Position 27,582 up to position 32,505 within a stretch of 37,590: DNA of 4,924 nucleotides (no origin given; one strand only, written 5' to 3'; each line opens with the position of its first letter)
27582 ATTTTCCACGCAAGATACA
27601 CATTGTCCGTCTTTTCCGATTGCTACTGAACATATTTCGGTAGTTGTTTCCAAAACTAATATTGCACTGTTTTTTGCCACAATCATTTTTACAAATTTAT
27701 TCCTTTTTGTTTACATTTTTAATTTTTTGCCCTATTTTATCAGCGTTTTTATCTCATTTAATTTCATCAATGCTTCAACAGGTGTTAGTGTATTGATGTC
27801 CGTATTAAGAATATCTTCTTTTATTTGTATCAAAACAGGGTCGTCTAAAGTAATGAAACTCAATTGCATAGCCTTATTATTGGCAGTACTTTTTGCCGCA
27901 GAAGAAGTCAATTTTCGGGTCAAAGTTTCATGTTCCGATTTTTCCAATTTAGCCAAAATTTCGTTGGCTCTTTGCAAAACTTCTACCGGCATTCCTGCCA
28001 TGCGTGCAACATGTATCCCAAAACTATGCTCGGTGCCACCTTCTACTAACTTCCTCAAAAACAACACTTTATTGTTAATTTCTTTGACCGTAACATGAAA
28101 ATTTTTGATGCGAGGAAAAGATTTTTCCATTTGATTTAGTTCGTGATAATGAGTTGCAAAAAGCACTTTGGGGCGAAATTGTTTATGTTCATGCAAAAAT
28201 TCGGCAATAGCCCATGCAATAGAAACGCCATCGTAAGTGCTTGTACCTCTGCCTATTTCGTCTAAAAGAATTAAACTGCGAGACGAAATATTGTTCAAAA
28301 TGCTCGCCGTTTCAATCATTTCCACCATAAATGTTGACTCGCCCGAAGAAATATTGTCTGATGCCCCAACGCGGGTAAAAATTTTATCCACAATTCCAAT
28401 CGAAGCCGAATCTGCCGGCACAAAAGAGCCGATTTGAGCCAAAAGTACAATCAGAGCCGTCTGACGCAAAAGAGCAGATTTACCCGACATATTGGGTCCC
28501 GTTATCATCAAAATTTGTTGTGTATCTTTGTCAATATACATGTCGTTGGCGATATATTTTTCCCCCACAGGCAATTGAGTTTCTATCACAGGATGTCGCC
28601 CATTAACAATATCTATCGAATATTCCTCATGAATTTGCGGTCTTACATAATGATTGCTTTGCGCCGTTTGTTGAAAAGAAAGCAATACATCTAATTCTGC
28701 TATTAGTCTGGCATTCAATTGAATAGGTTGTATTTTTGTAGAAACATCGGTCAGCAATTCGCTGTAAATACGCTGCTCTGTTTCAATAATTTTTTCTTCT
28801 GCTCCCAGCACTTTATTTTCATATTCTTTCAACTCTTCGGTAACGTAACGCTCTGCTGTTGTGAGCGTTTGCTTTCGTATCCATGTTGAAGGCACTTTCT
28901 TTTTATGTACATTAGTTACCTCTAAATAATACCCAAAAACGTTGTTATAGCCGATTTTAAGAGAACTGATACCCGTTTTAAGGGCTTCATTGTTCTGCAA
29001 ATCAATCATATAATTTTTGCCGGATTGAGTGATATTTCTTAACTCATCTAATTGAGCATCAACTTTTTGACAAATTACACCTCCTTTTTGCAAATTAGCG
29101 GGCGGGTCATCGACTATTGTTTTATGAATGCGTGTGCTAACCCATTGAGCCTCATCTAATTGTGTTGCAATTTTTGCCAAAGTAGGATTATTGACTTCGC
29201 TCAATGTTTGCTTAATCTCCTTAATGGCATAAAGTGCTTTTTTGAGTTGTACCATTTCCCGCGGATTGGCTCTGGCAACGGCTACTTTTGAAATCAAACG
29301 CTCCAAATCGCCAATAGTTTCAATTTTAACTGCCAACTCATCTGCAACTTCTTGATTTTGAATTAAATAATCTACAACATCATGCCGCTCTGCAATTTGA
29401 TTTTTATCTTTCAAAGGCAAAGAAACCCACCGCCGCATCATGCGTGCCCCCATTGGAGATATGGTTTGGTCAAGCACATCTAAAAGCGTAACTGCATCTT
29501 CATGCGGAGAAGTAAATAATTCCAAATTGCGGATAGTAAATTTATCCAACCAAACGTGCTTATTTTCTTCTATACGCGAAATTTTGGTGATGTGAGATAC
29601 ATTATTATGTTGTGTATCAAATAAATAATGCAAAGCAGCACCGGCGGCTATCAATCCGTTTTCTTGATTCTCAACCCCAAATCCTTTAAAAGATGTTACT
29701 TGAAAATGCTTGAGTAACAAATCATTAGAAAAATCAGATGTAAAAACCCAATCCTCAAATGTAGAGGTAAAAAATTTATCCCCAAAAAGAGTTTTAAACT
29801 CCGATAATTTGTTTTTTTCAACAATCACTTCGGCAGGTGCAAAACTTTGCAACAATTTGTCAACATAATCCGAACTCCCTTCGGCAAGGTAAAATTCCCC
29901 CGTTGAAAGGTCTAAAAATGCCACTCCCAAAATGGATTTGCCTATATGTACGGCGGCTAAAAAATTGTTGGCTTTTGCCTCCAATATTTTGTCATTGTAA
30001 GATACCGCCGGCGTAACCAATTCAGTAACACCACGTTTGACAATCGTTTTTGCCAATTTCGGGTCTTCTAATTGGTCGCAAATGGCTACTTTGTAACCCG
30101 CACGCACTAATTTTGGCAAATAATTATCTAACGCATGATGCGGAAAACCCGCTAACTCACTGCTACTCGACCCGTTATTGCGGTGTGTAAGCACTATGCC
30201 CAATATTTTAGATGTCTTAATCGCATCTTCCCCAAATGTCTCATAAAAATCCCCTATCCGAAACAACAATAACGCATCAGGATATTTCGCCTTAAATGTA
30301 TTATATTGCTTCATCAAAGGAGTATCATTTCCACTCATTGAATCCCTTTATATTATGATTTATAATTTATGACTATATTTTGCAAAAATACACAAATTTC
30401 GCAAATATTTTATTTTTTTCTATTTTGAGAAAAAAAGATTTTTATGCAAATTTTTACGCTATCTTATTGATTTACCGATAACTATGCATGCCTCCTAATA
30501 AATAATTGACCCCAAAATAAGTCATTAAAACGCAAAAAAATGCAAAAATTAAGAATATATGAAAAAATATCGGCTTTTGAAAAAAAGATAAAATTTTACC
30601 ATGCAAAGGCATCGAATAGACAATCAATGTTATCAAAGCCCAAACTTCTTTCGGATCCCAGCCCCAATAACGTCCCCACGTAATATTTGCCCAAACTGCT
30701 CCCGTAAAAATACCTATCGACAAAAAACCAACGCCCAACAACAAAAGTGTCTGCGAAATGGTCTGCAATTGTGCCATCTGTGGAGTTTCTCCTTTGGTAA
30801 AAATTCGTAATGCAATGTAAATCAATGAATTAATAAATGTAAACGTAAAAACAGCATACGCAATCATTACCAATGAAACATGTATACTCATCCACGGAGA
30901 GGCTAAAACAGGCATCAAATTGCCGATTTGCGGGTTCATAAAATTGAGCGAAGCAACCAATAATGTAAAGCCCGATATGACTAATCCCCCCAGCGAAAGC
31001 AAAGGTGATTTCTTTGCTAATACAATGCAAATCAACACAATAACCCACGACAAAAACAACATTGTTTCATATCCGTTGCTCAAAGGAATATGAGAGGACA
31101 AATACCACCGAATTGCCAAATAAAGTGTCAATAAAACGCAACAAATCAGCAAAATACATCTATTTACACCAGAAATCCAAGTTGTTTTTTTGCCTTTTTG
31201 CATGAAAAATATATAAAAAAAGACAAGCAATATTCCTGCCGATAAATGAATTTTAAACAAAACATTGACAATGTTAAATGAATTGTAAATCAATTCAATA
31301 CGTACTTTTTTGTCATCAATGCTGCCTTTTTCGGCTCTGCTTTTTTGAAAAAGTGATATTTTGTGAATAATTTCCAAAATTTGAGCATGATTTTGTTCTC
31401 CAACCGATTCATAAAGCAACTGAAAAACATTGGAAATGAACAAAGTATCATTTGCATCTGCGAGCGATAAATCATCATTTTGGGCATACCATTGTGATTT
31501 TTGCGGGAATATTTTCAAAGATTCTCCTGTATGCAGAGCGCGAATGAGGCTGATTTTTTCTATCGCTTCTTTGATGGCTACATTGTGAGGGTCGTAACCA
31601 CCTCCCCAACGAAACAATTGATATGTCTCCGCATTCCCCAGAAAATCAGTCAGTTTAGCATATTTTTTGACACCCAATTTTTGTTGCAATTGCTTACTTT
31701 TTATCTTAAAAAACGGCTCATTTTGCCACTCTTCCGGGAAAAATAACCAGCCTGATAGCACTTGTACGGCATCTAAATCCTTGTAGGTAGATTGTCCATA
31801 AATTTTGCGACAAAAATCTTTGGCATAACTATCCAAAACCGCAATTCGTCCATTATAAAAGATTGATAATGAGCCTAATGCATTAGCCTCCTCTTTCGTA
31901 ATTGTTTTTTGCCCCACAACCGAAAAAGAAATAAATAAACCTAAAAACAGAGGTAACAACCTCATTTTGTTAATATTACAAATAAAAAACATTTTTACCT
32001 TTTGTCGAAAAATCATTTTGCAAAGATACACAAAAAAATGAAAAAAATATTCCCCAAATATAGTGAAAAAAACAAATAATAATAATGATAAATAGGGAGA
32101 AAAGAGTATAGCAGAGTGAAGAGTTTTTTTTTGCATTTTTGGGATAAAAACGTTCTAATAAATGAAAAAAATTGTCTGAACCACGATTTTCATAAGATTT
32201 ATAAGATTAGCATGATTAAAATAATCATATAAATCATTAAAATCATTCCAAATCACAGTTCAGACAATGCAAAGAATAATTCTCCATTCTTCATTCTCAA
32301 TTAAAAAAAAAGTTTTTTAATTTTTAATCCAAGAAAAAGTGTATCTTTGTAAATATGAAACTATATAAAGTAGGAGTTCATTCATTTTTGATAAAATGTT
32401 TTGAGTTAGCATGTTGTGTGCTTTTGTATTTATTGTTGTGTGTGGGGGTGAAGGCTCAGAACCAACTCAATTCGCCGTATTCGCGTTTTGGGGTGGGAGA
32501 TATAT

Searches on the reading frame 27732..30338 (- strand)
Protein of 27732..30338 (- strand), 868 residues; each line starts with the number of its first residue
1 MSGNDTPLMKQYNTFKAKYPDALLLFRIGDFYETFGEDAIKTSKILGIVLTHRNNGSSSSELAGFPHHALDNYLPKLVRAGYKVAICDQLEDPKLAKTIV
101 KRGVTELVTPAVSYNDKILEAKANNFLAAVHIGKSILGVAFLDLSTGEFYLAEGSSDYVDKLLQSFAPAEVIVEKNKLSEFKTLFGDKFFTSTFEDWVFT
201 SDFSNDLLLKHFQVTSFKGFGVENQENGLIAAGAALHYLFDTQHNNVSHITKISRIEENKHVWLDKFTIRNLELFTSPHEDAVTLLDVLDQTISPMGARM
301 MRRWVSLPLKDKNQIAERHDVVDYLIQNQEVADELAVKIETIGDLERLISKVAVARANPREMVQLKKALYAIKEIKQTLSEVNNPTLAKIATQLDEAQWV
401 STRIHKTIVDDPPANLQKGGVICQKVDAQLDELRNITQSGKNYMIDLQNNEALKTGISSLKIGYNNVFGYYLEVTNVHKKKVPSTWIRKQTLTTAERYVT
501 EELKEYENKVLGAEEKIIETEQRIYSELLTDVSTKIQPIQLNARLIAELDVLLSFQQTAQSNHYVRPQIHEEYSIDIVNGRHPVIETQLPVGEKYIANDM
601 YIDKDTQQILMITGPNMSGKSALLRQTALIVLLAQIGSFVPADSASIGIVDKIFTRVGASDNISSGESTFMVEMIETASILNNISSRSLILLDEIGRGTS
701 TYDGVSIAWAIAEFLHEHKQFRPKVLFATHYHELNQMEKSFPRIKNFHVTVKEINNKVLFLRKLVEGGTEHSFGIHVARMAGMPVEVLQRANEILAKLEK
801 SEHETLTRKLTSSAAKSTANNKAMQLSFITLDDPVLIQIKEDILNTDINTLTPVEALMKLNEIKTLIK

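Call 25: search_protein_families(library=pfam, proteins=[window:27732-30338:-])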
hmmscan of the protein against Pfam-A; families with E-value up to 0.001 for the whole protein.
window:27732-30338:- (868 aa): 5 families
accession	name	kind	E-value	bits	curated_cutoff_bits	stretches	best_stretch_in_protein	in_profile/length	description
PF00488.27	MutS_V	-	1.4e-82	276.7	30.2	1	611-799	2-188/188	MutS domain V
PF05192.23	MutS_III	-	1.2e-45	156.7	34.1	1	268-555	2-193/194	MutS domain III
PF01624.25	MutS_I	-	7.5e-38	129.7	20.6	1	6-113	1-109/113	MutS domain I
PF05190.23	MutS_IV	-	9.1e-27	93.6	22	1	426-516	2-92/92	MutS family domain IV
PF05188.22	MutS_II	-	1.3e-23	84.3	25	1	125-250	1-132/133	MutS domain II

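Call 26: find_homologous_proteins(query=window:27732-30338:-, max_evalue=1e-50)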
Query window:27732-30338:- (868 aa): 8000 proteins with E <= 1e-50 among 8000 candidates; the best 120 are listed.
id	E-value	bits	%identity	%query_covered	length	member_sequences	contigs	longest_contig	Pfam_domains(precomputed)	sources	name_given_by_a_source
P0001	0.0e+0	1917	100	100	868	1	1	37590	PF01624.26,PF05192.24,PF05188.24,PF05190.24,PF00488.28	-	-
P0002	0.0e+0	1468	76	100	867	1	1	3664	PF01624.26,PF05192.24,PF05188.24,PF05190.24,PF00488.28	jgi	jgi:DNA mismatch repair protein MutS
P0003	0.0e+0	1468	76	100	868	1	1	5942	PF01624.26,PF05192.24,PF05188.24,PF05190.24,PF00488.28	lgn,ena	-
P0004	0.0e+0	1467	76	100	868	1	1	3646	PF01624.26,PF05192.24,PF05188.24,PF05190.24,PF00488.28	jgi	-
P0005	0.0e+0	1463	76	100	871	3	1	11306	PF01624.26,PF05192.24,PF05188.24,PF05190.24,PF00488.28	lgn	-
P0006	0.0e+0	1456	75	100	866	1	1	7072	PF01624.26,PF05192.24,PF05188.24,PF05190.24,PF00488.28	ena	-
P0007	0.0e+0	1456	75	100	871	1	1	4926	PF01624.26,PF05192.24,PF05188.24,PF05190.24,PF00488.28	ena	-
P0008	0.0e+0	1453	75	100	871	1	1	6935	PF01624.26,PF05192.24,PF05188.24,PF05190.24,PF00488.28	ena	-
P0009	0.0e+0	1452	75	100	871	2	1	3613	PF01624.26,PF05192.24,PF05188.24,PF05190.24,PF00488.28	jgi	-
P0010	0.0e+0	1452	76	100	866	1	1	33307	PF01624.26,PF05192.24,PF05188.24,PF05190.24,PF00488.28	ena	-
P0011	0.0e+0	1452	75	100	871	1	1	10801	PF01624.26,PF05192.24,PF05188.24,PF05190.24,PF00488.28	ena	-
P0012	0.0e+0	1447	75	100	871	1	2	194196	PF01624.26,PF05192.24,PF05188.24,PF05190.24,PF00488.28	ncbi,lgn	-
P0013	0.0e+0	1437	74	100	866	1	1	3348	PF01624.26,PF05192.24,PF05188.24,PF05190.24,PF00488.28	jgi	-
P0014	0.0e+0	1437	74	100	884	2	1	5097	PF01624.26,PF05192.24,PF05188.24,PF05190.24,PF00488.28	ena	-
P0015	0.0e+0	1435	75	100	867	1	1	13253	PF01624.26,PF05192.24,PF05188.24,PF05190.24,PF00488.28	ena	-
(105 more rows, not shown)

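Call 27: find_encoding_contigs(protein=P0012, flank=10000, max_places=2)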
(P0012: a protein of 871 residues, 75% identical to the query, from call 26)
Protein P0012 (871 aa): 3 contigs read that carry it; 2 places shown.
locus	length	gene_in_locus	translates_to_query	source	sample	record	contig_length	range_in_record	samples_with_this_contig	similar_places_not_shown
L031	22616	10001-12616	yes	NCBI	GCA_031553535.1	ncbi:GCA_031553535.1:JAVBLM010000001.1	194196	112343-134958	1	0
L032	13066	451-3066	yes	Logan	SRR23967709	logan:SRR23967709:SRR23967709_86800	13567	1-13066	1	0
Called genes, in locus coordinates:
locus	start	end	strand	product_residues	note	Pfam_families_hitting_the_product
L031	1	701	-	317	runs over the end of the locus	PF02588:YitT_membrane, PF19700:DUF6198 (weak), PF10035:DUF2179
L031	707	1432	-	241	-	-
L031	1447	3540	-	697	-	PF01435:Peptidase_M48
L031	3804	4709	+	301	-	PF19573:DUF6089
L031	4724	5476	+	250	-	PF01255:Prenyltransf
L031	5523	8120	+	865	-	PF08479:POTRA_2 (faint), PF07244:POTRA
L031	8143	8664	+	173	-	PF03938:OmpH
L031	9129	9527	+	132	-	-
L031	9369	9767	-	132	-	-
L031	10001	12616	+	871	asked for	PF01624:MutS_I, PF05188:MutS_II, PF05192:MutS_III, PF05190:MutS_IV, PF00488:MutS_V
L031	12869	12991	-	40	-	-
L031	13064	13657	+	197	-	PF02622:DUF179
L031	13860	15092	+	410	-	PF07228:SpoIIE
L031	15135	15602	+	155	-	PF01257:2Fe-2S_thioredx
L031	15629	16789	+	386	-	PF01512:Complex1_51K, PF10589:NADH_4Fe-4S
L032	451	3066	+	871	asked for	PF01624:MutS_I, PF05188:MutS_II, PF05192:MutS_III, PF05190:MutS_IV, PF00488:MutS_V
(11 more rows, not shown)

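Call 28: find_encoding_contigs(protein=P0010, flank=10000, max_places=2)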
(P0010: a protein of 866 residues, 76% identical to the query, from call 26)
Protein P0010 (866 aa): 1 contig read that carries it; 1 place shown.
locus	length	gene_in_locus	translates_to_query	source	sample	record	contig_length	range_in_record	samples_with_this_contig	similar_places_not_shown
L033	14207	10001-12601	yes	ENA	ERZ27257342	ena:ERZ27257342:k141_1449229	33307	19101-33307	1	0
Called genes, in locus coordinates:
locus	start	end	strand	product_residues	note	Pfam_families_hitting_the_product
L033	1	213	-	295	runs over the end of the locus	PF01887:SAM_HAT_N, PF20257:SAM_HAT_C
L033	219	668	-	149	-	-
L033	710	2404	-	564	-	PF01555:N6_N4_Mtase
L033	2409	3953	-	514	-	PF01555:N6_N4_Mtase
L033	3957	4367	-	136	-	-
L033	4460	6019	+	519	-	PF00890:FAD_binding_2, PF01266:DAO, PF07992:Pyr_redox_2 (faint), PF02910:Succ_DH_flav_C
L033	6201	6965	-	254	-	PF00535:Glycos_transf_2, PF10111:Glyco_tranf_2_2 (weak), PF13641:Glyco_tranf_2_3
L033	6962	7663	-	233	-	PF00535:Glycos_transf_2, PF10111:Glyco_tranf_2_2, PF13641:Glyco_tranf_2_3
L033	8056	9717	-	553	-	PF07690:MFS_1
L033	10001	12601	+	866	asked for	PF01624:MutS_I, PF05188:MutS_II, PF05192:MutS_III, PF05190:MutS_IV, PF00488:MutS_V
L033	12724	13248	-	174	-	-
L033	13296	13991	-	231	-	PF01520:Amidase_3, PF05036:SPOR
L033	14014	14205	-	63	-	?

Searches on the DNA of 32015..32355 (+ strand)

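Call 82: search_dna_similar(query=window:32015-32355:+, collection=plasmids, mode=distant, max_evalue=0.001, max_rows=5)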
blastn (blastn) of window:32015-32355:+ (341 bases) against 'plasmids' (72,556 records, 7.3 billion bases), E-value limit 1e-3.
Records with a match: 1; places in all: 1; records where one place covers at least 80% of the query: 0.
Best place of each record, by identity: 80-90% 1.
By first word of the organism name: Staphylococcus 1.
By predicted mobility (MOB-suite, as given by PLSDB): mobilizable 1.
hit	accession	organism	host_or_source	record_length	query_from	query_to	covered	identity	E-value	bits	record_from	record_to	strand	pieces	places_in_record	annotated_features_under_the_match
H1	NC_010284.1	Staphylococcus aureus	-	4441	201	254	16%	82.1%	2e-4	55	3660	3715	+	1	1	none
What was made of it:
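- Tried and rejected: A blastn search of plasmids gave one irrelevant 54-nt A/T-rich match (call 82).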
